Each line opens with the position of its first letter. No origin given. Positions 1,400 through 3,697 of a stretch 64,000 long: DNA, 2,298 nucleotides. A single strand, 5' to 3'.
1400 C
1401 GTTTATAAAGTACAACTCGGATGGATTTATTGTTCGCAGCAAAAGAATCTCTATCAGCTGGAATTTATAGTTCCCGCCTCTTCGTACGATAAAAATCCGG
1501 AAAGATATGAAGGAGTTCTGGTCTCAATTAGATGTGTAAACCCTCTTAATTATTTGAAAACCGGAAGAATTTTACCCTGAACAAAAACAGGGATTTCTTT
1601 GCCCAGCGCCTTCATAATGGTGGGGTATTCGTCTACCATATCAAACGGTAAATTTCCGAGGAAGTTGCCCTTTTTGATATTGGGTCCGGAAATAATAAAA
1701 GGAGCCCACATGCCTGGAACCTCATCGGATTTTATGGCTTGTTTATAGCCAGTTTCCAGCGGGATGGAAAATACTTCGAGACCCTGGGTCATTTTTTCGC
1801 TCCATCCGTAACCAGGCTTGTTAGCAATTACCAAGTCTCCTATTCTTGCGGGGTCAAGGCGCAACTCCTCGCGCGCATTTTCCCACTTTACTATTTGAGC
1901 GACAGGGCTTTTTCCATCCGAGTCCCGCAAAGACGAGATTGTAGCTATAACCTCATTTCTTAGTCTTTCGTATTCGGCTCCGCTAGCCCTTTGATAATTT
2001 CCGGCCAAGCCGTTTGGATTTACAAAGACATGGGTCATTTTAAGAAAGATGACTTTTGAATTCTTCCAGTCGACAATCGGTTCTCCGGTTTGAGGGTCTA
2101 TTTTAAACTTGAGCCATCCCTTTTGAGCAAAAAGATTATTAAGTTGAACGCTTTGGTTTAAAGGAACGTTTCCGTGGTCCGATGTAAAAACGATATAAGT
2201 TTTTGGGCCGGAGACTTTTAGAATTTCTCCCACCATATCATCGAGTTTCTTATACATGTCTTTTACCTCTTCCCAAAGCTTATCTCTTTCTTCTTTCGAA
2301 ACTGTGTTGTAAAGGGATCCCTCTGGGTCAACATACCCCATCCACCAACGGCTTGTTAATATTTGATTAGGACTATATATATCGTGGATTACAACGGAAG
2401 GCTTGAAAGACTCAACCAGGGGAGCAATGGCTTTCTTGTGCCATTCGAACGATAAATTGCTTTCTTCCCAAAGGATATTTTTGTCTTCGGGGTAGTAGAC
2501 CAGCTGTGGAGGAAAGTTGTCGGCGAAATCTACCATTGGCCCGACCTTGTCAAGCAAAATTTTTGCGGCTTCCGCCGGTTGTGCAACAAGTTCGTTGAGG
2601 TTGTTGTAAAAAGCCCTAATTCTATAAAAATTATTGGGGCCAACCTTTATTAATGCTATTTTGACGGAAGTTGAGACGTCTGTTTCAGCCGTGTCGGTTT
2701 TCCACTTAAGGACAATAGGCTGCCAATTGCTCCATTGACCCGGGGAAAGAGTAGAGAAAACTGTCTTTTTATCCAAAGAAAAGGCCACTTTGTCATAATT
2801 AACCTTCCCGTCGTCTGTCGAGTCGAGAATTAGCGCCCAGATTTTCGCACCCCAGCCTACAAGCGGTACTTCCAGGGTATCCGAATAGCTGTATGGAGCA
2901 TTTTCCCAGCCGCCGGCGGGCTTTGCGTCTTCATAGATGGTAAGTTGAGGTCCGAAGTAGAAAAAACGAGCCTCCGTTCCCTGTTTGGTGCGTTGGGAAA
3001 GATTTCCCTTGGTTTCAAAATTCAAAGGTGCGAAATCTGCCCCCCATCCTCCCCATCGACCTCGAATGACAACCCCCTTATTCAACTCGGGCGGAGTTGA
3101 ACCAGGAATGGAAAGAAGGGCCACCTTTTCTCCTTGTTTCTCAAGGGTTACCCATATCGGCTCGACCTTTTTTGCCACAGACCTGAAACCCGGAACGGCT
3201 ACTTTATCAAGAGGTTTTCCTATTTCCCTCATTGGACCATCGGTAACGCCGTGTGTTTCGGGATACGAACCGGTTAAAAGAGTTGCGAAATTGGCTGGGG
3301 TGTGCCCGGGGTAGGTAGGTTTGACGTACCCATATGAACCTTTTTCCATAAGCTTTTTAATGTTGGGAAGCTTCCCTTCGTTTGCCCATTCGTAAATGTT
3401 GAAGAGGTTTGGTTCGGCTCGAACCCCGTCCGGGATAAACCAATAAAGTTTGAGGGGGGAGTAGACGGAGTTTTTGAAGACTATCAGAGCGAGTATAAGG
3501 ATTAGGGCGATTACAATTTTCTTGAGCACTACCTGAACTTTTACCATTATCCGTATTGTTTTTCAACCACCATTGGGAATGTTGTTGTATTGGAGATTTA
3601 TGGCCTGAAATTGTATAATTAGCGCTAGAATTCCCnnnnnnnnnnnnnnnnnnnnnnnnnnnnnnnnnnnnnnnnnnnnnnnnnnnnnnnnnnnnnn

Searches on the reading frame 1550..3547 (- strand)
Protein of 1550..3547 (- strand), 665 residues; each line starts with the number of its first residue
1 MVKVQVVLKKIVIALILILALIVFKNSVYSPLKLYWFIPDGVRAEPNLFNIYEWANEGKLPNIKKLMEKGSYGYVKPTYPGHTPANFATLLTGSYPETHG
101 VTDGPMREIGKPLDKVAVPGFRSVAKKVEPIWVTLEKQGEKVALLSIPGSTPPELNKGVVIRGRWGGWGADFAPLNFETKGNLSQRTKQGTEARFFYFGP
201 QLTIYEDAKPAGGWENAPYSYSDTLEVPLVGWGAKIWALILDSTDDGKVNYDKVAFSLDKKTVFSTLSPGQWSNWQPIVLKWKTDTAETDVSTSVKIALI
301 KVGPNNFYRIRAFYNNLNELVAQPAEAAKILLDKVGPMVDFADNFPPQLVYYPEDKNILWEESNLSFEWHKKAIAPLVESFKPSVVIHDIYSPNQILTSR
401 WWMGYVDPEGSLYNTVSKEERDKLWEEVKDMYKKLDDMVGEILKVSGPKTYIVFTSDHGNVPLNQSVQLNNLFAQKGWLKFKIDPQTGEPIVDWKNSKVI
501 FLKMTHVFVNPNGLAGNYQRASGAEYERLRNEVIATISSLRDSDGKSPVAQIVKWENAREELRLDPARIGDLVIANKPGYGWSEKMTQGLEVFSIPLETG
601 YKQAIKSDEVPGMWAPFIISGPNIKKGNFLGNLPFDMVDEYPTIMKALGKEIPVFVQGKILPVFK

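Call 24: search_protein_families(library=pfam, proteins=[window:1550-3547:-], max_evalue=0.00001)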
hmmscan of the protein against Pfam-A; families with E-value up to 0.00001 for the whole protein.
window:1550-3547:- (665 aa): 1 family
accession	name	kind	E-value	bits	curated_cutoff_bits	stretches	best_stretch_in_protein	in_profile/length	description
PF01663.27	Phosphodiest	-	5.1e-31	108.9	23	2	40-157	7-119/342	Type I phosphodiesterase / nucleotide pyrophosphatase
